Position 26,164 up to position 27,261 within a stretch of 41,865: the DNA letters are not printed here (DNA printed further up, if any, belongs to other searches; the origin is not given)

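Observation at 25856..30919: Rrf2-headed sulfur-trafficking operon: Thi4, NifS/IscS, ThiS-like GG carrier, TtuA-like, LarE-like and MOSC on one strand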

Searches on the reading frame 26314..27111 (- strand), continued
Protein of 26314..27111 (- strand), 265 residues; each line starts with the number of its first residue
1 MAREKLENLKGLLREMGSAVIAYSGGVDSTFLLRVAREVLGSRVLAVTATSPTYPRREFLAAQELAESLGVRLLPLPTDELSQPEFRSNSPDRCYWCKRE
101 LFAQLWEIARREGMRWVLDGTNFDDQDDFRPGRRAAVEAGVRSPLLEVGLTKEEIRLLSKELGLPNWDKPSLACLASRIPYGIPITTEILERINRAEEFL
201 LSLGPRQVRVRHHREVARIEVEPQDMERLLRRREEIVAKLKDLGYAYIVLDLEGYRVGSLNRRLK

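Call 42: search_protein_families(library=pfam, proteins=[P0246, P0257, P0266, P0304, P0307, P0332, P0334, P0336, P0385, P0243], max_evalue=0.001)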
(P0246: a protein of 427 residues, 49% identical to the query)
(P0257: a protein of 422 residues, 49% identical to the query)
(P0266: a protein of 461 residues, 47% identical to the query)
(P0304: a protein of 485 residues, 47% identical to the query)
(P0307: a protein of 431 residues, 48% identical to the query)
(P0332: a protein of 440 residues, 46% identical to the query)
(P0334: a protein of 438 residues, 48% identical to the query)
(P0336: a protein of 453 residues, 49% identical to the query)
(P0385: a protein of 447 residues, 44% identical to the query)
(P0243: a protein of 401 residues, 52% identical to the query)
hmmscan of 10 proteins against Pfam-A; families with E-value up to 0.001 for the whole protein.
P0246 (427 aa): 4 families
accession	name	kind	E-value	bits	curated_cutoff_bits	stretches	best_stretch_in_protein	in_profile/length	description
PF13453.11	Zn_ribbon_TFIIB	-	8.6e-18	63.9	22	2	307-346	2-40/41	Transcription factor zinc-finger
PF02540.23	NAD_synthase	-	2.6e-10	40.3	21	1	18-83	17-83/242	NAD synthase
PF06508.19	QueC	-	5.2e-05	23.3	22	0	22-85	2-64/210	Queuosine biosynthesis protein QueC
PF24167.1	DUF7411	-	0.00048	20.2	28.7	0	22-128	3-107/194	Family of unknown function (DUF7411)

P0257 (422 aa): 3 families
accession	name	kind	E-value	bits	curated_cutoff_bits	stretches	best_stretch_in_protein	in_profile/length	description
PF13456.12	RVT_3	-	2.4e-24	86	21.6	1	294-414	2-122/123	Reverse transcriptase-like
PF00075.30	RNase_H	-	1.8e-11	44.8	25.8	1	290-414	4-138/141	RNase H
PF02540.23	NAD_synthase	-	0.00013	21.7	21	1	20-84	19-84/242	NAD synthase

P0266 (461 aa): 6 families
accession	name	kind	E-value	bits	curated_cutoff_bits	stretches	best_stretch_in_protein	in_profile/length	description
PF13456.12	RVT_3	-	1.2e-21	77.3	21.6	1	326-445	3-122/123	Reverse transcriptase-like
PF00075.30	RNase_H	-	1e-08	35.9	25.8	1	320-443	3-136/141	RNase H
PF02540.23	NAD_synthase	-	2.2e-06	27.5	21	1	16-84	9-80/242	NAD synthase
PF06508.19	QueC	-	1.1e-05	25.4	22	1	26-88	2-63/210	Queuosine biosynthesis protein QueC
PF00733.27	Asn_synthase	-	3.4e-05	24.1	21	1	28-84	22-78/354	Asparagine synthase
PF00764.25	Arginosuc_synth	-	0.00098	19.6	27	0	26-86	2-62/162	Arginosuccinate synthase N-terminal HUP domain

P0304 (485 aa): 6 families
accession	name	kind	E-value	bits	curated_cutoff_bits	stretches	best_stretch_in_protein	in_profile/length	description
PF00731.26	AIRC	-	2.7e-14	53.4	30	1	358-482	2-126/148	AIR carboxylase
PF06508.19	QueC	-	4.8e-09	36.5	22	1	24-84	2-61/210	Queuosine biosynthesis protein QueC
PF00733.27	Asn_synthase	-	2.5e-08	34.4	21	1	25-85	21-82/354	Asparagine synthase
PF02540.23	NAD_synthase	-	5.8e-08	32.6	21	1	12-80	7-78/242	NAD synthase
PF03054.22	tRNA_Me_trans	-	4.7e-05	23.6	20.6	0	25-81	4-70/202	tRNA methyl transferase HUP domain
PF00764.25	Arginosuc_synth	-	0.00028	21.4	27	1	25-81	3-58/162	Arginosuccinate synthase N-terminal HUP domain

P0307 (431 aa): 5 families
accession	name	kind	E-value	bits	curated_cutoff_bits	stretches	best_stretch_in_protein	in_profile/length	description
PF01969.22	Ni_insertion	-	8.5e-46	157.2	22.1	1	277-417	236-375/375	Nickel insertion protein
PF06508.19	QueC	-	4.7e-07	29.9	22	1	3-67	1-64/210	Queuosine biosynthesis protein QueC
PF02540.23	NAD_synthase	-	8.4e-07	28.8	21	1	2-64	19-82/242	NAD synthase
PF01171.26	ATP_bind_3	-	1.9e-05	24.9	27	1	3-65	1-68/182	PP-loop family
PF00733.27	Asn_synthase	-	5e-05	23.5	21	1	4-67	20-83/354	Asparagine synthase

P0332 (440 aa): 6 families
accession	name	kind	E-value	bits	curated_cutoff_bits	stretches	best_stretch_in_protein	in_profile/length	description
PF13456.12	RVT_3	-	2.5e-17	63.4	21.6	1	308-434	2-122/123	Reverse transcriptase-like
PF00075.30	RNase_H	-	2.5e-10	41.1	25.8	1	302-435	2-139/141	RNase H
PF02540.23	NAD_synthase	-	6.4e-08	32.5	21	1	16-83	16-84/242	NAD synthase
PF24167.1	DUF7411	-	2.1e-05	24.6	28.7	1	21-127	3-107/194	Family of unknown function (DUF7411)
PF00733.27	Asn_synthase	-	8e-05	22.9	21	1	20-81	19-80/354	Asparagine synthase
PF06508.19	QueC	-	0.00043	20.3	22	1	21-83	2-63/210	Queuosine biosynthesis protein QueC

P0334 (438 aa): 4 families
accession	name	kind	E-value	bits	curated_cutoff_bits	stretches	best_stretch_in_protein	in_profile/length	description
PF13456.12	RVT_3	-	1.8e-20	73.5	21.6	1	314-435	2-123/123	Reverse transcriptase-like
PF00075.30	RNase_H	-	1.7e-09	38.4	25.8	1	310-434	4-138/141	RNase H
PF02540.23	NAD_synthase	-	2.5e-05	24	21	1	6-83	3-83/242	NAD synthase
PF06508.19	QueC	-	4.9e-05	23.4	22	1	22-85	2-64/210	Queuosine biosynthesis protein QueC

P0336 (453 aa): 3 families
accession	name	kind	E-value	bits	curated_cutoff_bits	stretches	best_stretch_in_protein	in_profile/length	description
PF00733.27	Asn_synthase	-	1.1e-06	29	21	1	23-84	20-83/354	Asparagine synthase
PF01171.26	ATP_bind_3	-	0.00015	22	27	0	23-86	2-67/182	PP-loop family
PF02540.23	NAD_synthase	-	0.00083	19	21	0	22-85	20-84/242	NAD synthase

P0385 (447 aa): 2 families
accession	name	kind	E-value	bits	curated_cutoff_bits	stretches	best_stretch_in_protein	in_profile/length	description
PF13456.12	RVT_3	-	2.3e-22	79.6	21.6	1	317-436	2-121/123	Reverse transcriptase-like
PF00075.30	RNase_H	-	8.8e-15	55.6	25.8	1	313-439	4-140/141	RNase H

P0243 (401 aa): 9 families
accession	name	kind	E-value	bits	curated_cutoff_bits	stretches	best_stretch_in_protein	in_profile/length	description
PF13456.12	RVT_3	-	4.4e-26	91.7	21.6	1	7-128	2-123/123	Reverse transcriptase-like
PF00075.30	RNase_H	-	4.8e-11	43.4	25.8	1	2-126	3-137/141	RNase H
PF06508.19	QueC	-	1.3e-08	35.1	22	1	156-216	4-63/210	Queuosine biosynthesis protein QueC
PF00764.25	Arginosuc_synth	-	2.2e-08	34.8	27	1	154-300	2-162/162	Arginosuccinate synthase N-terminal HUP domain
PF01171.26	ATP_bind_3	-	1.7e-07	31.6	27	1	154-260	2-108/182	PP-loop family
PF02540.23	NAD_synthase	-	1.2e-06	28.2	21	1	150-216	17-84/242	NAD synthase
PF00733.27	Asn_synthase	-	2.2e-05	24.7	21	1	151-233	17-96/354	Asparagine synthase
PF24167.1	DUF7411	-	0.00014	21.9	28.7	1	154-261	3-108/194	Family of unknown function (DUF7411)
PF03054.22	tRNA_Me_trans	-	0.00022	21.4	20.6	0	153-253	2-123/202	tRNA methyl transferase HUP domain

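Call 66: search_protein_families(library=ncbifam, proteins=[L016:1328-2329:+, L002:8910-9995:+, L013:2940-3872:+, L013:4609-4929:+, L078:11694-12488:+, L059:5615-6820:+, L082:545-763:+, L082:848-1003:+, L081:2167-2328:+], max_evalue=0.001)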
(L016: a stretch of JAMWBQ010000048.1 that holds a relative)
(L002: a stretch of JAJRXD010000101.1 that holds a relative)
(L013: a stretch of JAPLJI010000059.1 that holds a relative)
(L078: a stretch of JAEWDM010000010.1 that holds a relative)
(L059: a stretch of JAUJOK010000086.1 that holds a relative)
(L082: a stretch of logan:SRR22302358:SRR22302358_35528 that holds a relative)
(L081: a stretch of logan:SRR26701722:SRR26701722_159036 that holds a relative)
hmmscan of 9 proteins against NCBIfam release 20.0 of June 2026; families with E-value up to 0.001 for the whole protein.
L016:1328-2329:+ (333 aa): 5 families
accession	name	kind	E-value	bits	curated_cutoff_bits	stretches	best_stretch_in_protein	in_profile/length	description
NF006222.0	PRK08349.1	subfamily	7e-13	48.9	251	1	2-147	1-142/198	hypothetical protein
TIGR00342.1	TIGR00342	equivalog_domain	1.8e-11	43.8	264.5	1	3-147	174-313/373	tRNA uracil 4-sulfurtransferase ThiI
NF001138.1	PRK00143.1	equivalog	1.4e-10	40.7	284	1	5-118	3-124/345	tRNA 2-thiouridine(34) synthase MnmA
TIGR00420.1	trmU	equivalog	6.2e-10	38.5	236.95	1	4-115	3-125/351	tRNA 2-thiouridine(34) synthase MnmA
NF011258.0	PRK14664.1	equivalog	2.9e-05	23.3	680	1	6-116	10-117/362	tRNA 2-thiouridine(34) synthase MnmA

L002:8910-9995:+ (361 aa): 9 families
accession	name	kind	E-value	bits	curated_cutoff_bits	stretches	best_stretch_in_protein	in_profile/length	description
NF001138.1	PRK00143.1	equivalog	2.1e-111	372.2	284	1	8-360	2-345/345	tRNA 2-thiouridine(34) synthase MnmA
TIGR00420.1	trmU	equivalog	3.1e-99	332.2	236.95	1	7-360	2-351/351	tRNA 2-thiouridine(34) synthase MnmA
NF011258.0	PRK14664.1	equivalog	3.8e-63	213.8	680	1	2-360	2-345/362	tRNA 2-thiouridine(34) synthase MnmA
NF011259.0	PRK14665.1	equivalog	8.1e-61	205.9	364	1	4-360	4-358/360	tRNA 2-thiouridine(34) synthase MnmA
TIGR00364.1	TIGR00364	equivalog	4.6e-06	26.3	150.3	1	10-83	3-60/201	7-cyano-7-deazaguanine synthase QueC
NF010587.0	PRK13980.1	equivalog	3.2e-05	23.3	255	0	7-84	33-96/267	NAD+ synthase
TIGR00552.1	nadE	equivalog_domain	6.6e-05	22.2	63.65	0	7-88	24-92/251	NAD(+) synthase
NF011155.0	PRK14561.1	equivalog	0.00029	20.6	207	0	8-38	3-32/195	hypothetical protein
TIGR01536.1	asn_synth_AEB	equivalog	0.00051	19.2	267.1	1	7-87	254-320/517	asparagine synthase (glutamine-hydrolyzing)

L013:2940-3872:+ (310 aa): 22 families
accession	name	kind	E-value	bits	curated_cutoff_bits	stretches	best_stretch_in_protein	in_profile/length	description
NF006077.0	PRK08223.1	equivalog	2.5e-36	125.1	266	1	2-256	2-251/296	hypothetical protein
NF006395.0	PRK08644.1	equivalog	8.9e-31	107.2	159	1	18-154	20-155/215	sulfur carrier protein ThiS adenylyltransferase ThiF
NF011424.0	PRK14851.1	subfamily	1.3e-25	89.6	1170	1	8-255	23-264/679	hypothetical protein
NF004281.0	PRK05690.1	subfamily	3.4e-24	85.4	266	1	20-131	24-135/250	molybdopterin-synthase adenylyltransferase MoeB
TIGR02354.1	thiF_fam2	equivalog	5.5e-24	85.1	152.2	1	20-154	13-146/200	thiamine biosynthesis protein ThiF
TIGR02356.1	adenyl_thiF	equivalog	8.7e-23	80.8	275.25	1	21-135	14-128/203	thiazole biosynthesis adenylyltransferase ThiF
NF004111.0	PRK05600.1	equivalog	1.7e-20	73.5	437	1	18-136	31-149/371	ThiF family adenylyltransferase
TIGR02355.1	moeB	equivalog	3.6e-20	72.4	376.55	1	21-129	17-125/240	molybdopterin-synthase adenylyltransferase MoeB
NF005902.0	PRK07878.1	equivalog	2.1e-19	69.7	647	1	21-134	35-148/392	adenylyltransferase/sulfurtransferase MoeZ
NF006444.0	PRK08762.1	equivalog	2.1e-19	69.4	449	1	21-131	140-250/387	molybdopterin-synthase adenylyltransferase MoeB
NF047750.1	SAMPActivE1UbaA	equivalog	1.6e-18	67.1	450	1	19-133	23-137/270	SAMP-activating enzyme E1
NF011425.0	PRK14852.1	equivalog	2.2e-17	62.2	1337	1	10-174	314-480/989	hypothetical protein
NF005646.0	PRK07411.1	equivalog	2.1e-16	60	633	1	21-133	31-143/390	molybdopterin-synthase adenylyltransferase MoeB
NF006204.0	PRK08328.1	equivalog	2.3e-16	60.1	339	1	4-144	3-144/231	hypothetical protein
NF011696.0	PRK15116.1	equivalog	1.3e-15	57.8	304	1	4-112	6-114/268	tRNA cyclic N6-threonylcarbamoyladenosine(37) synthase TcdA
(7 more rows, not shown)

L013:4609-4929:+ (106 aa): 2 families
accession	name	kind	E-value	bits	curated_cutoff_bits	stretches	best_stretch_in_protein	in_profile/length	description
NF041095.1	dival_cat_tol_CutA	equivalog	3.5e-27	94.5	120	1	6-105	2-100/100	divalent-cation tolerance protein CutA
NF007930.0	PRK10645.1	equivalog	7.9e-23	80.7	145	1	4-103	12-111/114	divalent cation tolerance protein CutA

L078:11694-12488:+ (264 aa): 2 families
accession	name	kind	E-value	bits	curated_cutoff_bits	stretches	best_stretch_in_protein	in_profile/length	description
NF033503.1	LarB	equivalog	5.7e-91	303.9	175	1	56-263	1-208/209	nickel pincer cofactor biosynthesis protein LarB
TIGR01162.1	purE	equivalog_domain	1.7e-06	27.6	149.6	1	137-260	1-124/156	5-(carboxyamino)imidazole ribonucleotide mutase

L059:5615-6820:+ (401 aa): 2 families
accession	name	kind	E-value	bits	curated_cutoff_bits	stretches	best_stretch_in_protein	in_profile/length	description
TIGR00299.2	nickel_LarC1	equivalog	8.5e-65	217.5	90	1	73-239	1-165/165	nickel pincer cofactor biosynthesis protein LarC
NF052512.1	nickel_LarC2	equivalog_domain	3e-45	153.1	50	1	260-377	1-118/118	nickel pincer cofactor biosynthesis protein LarC2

L082:545-763:+ (72 aa): 3 families
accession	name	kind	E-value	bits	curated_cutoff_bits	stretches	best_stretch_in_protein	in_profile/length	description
TIGR02000.1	NifU_proper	equivalog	1.5e-18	67.2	273.3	1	4-72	223-290/290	Fe-S cluster assembly protein NifU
TIGR03341.1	YhgI_GntY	equivalog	1.3e-14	54.4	269.35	1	2-70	107-177/190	Fe-S biogenesis protein NfuA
NF008392.0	PRK11190.1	equivalog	8.9e-11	42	268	1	3-69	109-178/192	Fe-S biogenesis protein NfuA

L082:848-1003:+ (51 aa): 0 families

L081:2167-2328:+ (53 aa): 1 family
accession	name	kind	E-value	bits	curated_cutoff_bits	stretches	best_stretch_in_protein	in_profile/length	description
NF041384.1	YHS_seleno_dom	subfamily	0.00026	21.2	70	1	15-48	22-55/113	YHS domain-containing (seleno)protein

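Call 73: find_encoding_contigs(protein=P0020, flank=8000, max_places=1)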
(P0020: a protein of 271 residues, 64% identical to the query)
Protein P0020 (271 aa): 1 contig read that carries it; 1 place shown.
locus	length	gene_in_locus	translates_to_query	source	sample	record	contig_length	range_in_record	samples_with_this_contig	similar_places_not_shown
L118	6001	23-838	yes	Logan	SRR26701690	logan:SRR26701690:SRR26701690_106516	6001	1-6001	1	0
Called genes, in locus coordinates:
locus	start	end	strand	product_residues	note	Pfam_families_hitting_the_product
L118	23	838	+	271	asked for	PF02540:NAD_synthase, PF06508:QueC (faint)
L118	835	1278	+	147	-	PF03473:MOSC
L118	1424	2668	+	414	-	PF10633:NPCBM_assoc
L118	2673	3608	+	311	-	PF00005:ABC_tran, PF13304:AAA_21 (weak)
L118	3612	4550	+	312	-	PF12679:ABC2_membrane_2, PF26999:ABC-2_memb_rel (weak)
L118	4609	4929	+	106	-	PF07729:FCD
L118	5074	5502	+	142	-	PF01558:POR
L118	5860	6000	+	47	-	?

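Call 74: find_encoding_contigs(protein=P0010, flank=8000, max_places=1)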
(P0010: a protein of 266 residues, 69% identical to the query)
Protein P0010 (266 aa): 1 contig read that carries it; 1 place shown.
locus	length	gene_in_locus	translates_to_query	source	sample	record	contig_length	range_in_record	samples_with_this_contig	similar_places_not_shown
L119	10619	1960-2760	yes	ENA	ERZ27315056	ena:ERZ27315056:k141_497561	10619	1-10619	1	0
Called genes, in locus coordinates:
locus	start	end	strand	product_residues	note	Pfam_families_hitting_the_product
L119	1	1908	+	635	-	?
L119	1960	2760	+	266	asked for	PF02540:NAD_synthase (weak)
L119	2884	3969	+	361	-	PF00764:Arginosuc_synth (faint), PF02540:NAD_synthase (faint), PF03054:tRNA_Me_trans, PF20259:tRNA_Me_trans_M, PF20258:tRNA_Me_trans_C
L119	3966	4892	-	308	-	PF01370:Epimerase, PF07993:NAD_binding_4 (faint)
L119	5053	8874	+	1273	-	PF00580:UvrD-helicase, PF13245:AAA_19, PF13361:UvrD_C, PF13538:UvrD_C_2 (faint), PF12705:PDDEXK_1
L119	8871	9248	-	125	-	-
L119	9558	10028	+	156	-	PF00903:Glyoxalase, PF13468:Glyoxalase_3, PF13669:Glyoxalase_4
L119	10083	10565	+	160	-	PF02075:RuvC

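Call 75: find_encoding_contigs(protein=P0011, flank=8000, max_places=1)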
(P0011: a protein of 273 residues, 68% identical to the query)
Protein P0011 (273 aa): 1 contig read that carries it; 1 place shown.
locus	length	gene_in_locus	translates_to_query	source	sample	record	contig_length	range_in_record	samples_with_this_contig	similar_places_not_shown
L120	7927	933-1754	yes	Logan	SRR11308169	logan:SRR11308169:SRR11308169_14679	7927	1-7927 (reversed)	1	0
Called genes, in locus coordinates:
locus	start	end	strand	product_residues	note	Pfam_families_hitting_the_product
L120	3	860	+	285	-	?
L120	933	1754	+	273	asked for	-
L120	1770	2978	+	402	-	PF01837:HcyBio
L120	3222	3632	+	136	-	PF09383:NIL, PF12838:Fer4_7 (weak), PF12797:Fer4_2 (weak), PF00037:Fer4, PF12837:Fer4_6, PF13237:Fer4_10, PF12838:Fer4_7, PF13187:Fer4_9, +4 more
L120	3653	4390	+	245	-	PF27030:AbpE_bact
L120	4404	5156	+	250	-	PF00132:Hexapep (weak)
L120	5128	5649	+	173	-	PF01936:NYN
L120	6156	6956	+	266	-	PF01790:LGT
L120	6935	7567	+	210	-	-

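Call 79: predict_structure(alignment_id=A4)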
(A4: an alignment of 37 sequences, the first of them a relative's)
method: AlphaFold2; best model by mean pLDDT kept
length: 428 residues; sequences in the alignment: 37
mean_pLDDT: 84.3   pTM: 0.70
mean pLDDT of the five models: 84.3, 84.2, 83.7, 83.3, 82.3
residues with pLDDT >= 90: 205; 70-90: 151; 50-70: 51; < 50: 21
segments of 3 or more residues with pLDDT < 50: 253-259, 415-428
pLDDT, mean of each block of 10 residues (from residue 1): 97 98 95 98 97 90 96 95 86 88 97 98 84 92 98 95 79 71 85 89 80 75 69 85 76 49 71 92 90 91 69 90 85 89 88 92 86 66 68 92 96 53 36
secondary structure, 60 per line:
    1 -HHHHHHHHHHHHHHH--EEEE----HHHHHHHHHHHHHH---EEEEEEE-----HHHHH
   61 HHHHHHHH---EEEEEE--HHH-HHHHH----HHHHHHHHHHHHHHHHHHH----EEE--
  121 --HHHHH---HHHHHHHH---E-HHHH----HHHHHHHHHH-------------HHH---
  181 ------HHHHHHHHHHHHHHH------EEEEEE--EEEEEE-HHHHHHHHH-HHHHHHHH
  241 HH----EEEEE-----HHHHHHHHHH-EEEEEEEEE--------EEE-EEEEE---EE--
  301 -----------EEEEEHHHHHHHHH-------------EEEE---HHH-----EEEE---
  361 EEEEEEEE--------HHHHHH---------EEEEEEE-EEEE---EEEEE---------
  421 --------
elements in order: H2-16 E19-22 H27-40 E44-50 H56-68 E72-77 H84-88 H93-111 E116-118 H123-127 H131-138 H144-147 H152-161 H187-201 E208-213 E216-221 H223-231 H233-242 E247-251 H257-266 E268-276 E285-287 E289-293 E312-316 H317-325 E339-342 E354-357 E361-368 H377-382 E392-398 E400-403 E407-411

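Call 92: search_protein_families(library=pfam, proteins=[L082:3434-3685:+], max_evalue=0.1)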
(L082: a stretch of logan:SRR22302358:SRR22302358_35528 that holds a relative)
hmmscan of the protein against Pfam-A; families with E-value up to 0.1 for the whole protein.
L082:3434-3685:+ (84 aa): 2 families
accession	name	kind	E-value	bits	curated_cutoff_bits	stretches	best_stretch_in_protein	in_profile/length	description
PF03091.20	CutA1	-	2e-25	88.9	22.4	1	8-84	2-78/99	CutA1 divalent ion tolerance protein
PF02971.19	FTCD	-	0.07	13.5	24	1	13-73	11-72/145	Formiminotransferase domain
